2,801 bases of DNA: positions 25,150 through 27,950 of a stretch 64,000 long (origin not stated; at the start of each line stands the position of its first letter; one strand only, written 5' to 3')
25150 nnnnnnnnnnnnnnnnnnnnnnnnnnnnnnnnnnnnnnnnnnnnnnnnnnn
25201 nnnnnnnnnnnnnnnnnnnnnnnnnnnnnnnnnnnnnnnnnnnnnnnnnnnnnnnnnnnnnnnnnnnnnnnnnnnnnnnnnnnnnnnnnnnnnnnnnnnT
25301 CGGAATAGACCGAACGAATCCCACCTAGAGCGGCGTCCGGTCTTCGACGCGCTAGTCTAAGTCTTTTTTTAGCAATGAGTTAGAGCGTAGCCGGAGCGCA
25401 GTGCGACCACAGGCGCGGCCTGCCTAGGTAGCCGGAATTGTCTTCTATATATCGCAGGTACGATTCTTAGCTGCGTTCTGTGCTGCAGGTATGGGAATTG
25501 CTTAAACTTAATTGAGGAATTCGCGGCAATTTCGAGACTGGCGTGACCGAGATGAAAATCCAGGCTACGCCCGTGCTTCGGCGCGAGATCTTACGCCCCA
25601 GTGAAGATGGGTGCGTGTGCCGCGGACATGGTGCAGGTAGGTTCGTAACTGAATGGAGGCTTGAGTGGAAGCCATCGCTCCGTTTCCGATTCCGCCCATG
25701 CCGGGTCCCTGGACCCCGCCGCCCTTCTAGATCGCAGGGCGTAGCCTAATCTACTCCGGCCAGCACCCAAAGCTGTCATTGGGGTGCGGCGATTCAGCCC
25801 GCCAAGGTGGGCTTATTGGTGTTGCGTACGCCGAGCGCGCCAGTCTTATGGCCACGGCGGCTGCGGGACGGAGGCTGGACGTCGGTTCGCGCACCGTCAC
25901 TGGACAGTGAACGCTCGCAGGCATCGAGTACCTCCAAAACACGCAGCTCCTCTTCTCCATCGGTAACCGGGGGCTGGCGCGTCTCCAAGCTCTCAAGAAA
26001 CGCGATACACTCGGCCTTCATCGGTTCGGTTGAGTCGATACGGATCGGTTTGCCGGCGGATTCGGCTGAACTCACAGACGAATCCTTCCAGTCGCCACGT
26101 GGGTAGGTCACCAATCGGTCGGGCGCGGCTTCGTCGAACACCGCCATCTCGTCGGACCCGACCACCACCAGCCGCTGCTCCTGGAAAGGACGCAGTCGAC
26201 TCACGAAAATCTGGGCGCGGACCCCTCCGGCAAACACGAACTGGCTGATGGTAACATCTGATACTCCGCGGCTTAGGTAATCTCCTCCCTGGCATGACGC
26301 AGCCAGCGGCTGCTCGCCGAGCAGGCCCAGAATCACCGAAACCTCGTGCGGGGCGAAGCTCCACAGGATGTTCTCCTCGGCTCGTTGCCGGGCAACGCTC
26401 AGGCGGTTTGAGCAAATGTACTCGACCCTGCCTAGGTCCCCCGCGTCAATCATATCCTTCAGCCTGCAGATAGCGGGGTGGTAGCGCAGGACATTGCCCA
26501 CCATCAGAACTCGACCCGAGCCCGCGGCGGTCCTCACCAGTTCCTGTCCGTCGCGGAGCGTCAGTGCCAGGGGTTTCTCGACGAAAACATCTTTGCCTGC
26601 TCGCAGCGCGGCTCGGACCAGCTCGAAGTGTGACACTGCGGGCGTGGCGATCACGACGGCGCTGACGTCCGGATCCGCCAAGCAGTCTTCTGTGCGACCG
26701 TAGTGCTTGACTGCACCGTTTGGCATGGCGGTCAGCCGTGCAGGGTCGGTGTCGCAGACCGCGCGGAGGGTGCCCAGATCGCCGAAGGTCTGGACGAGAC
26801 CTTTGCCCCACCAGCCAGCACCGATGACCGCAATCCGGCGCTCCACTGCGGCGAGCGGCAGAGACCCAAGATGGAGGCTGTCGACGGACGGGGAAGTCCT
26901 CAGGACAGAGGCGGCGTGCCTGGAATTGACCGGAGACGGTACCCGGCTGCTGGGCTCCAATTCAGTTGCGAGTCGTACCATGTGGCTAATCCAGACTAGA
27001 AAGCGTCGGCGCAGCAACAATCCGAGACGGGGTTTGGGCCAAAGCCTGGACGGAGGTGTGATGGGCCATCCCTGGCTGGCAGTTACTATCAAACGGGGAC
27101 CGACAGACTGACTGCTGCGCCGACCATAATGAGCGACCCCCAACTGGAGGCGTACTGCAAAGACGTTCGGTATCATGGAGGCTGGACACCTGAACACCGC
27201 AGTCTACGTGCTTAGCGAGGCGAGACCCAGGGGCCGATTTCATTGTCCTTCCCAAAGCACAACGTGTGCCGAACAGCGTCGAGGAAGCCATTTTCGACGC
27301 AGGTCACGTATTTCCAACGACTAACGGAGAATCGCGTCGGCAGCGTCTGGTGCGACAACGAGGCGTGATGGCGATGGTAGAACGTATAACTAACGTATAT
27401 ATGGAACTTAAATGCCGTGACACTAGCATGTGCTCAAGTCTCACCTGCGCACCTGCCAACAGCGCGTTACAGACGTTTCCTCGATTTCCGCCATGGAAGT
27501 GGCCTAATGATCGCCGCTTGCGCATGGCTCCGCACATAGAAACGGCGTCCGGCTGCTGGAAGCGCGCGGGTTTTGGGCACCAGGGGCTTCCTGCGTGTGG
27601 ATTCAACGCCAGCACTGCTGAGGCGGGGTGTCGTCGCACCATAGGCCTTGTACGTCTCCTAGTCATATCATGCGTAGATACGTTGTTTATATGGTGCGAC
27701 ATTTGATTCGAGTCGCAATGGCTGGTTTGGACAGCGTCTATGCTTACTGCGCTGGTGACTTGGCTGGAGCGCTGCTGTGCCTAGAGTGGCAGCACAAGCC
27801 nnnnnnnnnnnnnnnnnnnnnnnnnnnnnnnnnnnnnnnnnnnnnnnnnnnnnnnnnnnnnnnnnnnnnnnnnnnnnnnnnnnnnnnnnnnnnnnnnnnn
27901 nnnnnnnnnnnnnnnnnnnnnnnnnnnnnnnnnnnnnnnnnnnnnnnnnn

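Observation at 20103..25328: Giant single-chain fusion of a Ser/Thr kinase, STAND ATPase, TPR array, GAF domain and a sigma-54 enhancer-binding module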

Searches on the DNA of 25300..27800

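Call 96: search_rna_families(source=window, start=25300, end=27800, threshold=evalue, max_evalue=1)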
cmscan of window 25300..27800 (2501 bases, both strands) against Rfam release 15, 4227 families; matches with E-value up to 1: 1.
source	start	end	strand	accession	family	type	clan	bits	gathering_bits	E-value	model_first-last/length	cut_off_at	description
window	25430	25537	+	RF00067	SNORD15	Gene; snRNA; snoRNA; CD-box;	CL00045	19.4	75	0.23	23-141/146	no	Small nucleolar RNA SNORD15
